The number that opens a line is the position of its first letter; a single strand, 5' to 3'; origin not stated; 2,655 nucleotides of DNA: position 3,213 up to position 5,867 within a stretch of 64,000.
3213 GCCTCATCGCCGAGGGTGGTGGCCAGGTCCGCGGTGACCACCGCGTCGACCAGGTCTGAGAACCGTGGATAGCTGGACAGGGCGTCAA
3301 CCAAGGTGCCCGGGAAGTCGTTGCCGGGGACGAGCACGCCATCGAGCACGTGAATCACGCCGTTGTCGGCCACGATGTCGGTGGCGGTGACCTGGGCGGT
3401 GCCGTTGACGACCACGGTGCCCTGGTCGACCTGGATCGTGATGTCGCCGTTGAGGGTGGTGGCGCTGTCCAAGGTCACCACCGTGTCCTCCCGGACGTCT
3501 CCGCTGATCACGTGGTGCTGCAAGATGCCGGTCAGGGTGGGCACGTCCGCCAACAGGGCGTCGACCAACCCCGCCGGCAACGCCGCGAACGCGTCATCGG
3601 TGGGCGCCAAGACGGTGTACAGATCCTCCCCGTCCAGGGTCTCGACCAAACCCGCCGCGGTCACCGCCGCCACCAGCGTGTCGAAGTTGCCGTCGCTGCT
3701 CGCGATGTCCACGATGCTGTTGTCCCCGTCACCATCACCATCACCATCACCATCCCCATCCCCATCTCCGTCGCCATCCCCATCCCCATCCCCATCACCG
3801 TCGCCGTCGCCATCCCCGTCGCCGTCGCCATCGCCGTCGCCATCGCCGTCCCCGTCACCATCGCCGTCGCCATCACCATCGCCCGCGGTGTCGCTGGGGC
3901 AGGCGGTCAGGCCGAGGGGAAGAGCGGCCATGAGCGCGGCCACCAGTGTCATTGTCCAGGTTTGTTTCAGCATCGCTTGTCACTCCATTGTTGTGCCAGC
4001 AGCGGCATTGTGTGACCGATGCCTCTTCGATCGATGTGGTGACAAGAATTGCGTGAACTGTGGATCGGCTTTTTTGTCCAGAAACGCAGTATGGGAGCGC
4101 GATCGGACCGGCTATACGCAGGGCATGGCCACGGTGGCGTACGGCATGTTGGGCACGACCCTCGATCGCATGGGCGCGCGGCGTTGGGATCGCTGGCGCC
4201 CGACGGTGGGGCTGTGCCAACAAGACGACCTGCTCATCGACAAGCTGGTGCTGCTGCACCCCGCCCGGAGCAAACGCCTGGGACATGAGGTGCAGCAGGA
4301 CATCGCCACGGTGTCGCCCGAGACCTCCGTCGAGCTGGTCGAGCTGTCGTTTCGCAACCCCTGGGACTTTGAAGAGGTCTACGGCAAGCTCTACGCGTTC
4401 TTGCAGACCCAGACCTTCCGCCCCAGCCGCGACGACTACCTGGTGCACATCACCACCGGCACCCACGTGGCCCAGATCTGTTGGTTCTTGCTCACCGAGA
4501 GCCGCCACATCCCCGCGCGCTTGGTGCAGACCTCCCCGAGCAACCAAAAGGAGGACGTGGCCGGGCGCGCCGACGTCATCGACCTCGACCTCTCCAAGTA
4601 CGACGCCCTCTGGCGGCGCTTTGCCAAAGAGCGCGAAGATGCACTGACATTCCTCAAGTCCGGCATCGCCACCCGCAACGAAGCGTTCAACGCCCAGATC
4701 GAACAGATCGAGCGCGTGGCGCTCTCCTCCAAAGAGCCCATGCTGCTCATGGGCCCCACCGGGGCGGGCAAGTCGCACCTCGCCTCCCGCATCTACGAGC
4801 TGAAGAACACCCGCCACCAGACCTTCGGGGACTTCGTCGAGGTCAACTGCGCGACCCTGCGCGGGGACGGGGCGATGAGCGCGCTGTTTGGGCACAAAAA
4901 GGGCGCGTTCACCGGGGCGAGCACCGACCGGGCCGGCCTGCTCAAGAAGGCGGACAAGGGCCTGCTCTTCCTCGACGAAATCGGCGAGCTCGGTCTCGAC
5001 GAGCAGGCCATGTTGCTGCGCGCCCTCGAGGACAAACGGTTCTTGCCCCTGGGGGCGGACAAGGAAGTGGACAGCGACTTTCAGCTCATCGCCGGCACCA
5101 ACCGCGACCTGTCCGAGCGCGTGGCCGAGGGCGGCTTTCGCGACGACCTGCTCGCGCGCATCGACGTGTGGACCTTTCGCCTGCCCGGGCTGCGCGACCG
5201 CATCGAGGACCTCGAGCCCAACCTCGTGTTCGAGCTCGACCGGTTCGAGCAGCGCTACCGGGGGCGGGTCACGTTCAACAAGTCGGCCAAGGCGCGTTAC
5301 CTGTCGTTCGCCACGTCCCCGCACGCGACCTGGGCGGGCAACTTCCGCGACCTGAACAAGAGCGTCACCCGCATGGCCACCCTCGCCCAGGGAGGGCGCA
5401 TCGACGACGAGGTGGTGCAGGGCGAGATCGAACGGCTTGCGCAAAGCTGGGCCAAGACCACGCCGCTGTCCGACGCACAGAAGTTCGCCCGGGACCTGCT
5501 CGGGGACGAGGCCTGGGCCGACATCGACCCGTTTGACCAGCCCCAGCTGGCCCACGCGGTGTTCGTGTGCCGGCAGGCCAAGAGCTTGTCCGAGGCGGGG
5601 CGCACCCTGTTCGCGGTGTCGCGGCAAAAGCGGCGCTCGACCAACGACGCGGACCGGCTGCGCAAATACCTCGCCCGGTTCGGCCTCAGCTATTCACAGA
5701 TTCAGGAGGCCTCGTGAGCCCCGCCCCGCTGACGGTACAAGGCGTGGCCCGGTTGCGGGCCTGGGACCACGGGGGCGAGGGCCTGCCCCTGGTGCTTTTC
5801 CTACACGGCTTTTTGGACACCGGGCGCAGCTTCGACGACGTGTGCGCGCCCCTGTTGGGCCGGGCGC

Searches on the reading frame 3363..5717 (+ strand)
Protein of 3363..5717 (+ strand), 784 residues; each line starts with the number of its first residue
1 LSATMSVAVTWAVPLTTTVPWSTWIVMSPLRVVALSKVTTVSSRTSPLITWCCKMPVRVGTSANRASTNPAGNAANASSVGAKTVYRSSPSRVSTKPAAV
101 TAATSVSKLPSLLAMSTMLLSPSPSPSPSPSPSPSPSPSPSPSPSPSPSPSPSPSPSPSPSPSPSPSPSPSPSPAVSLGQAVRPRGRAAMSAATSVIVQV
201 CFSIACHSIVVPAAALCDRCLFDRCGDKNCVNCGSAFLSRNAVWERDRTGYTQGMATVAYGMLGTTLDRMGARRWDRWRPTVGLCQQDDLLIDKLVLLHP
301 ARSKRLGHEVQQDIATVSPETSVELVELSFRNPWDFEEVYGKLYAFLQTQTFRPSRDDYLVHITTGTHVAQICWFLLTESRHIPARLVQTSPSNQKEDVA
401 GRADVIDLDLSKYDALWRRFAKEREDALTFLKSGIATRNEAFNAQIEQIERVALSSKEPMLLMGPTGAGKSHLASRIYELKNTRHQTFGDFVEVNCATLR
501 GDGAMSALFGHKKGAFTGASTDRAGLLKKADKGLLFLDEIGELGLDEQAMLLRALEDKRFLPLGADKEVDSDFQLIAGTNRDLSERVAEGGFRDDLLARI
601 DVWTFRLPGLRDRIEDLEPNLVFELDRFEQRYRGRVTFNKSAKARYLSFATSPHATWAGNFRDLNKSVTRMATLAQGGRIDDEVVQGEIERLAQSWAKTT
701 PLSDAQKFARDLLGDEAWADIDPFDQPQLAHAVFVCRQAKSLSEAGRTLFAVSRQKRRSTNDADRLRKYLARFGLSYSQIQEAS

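Call 4: search_protein_families(library=pfam, proteins=[window:3363-5717:+], max_evalue=0.01)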
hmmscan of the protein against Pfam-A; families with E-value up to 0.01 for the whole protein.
window:3363-5717:+ (784 aa): 12 families
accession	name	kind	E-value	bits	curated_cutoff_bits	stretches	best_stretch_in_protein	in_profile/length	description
PF06956.16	RtcR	-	5.9e-78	261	23.1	1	257-434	3-183/183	Regulator of RNA terminal phosphate cyclase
PF00158.32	Sigma54_activat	-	2.2e-48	164.6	20.2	1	436-604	2-166/168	Sigma-54 interaction domain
PF14532.12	Sigma54_activ_2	-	1.3e-09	38.9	25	1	442-610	10-138/138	Sigma-54 interaction domain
PF01078.27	Mg_chelatase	-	1.1e-07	31.9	20.3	1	451-580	16-157/207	Magnesium chelatase, subunit ChlI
PF00004.35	AAA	-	5.3e-06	27.3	21.2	1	460-581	1-110/131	ATPase family associated with various cellular activities (AAA)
PF07728.20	AAA_5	-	6e-06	26.7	22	1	460-581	2-123/139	AAA domain (dynein-related subfamily)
PF05887.16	Trypan_PARP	-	2.4e-05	24.8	100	1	121-176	58-113/134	Procyclic acidic repetitive protein (PARP)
PF25601.1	AAA_lid_14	-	0.00039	20.6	27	1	611-696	1-81/87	AAA+ ATPase lid domain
PF13191.12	AAA_16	-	0.0011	20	32.6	1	447-499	14-73/167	AAA ATPase domain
PF05729.18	NACHT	-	0.0014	18.9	26.7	1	459-549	2-99/167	NACHT domain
PF13604.12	AAA_30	-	0.0026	18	27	1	444-558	5-115/191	AAA domain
PF13401.12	AAA_22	-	0.0055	17.5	27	0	456-494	4-41/130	AAA domain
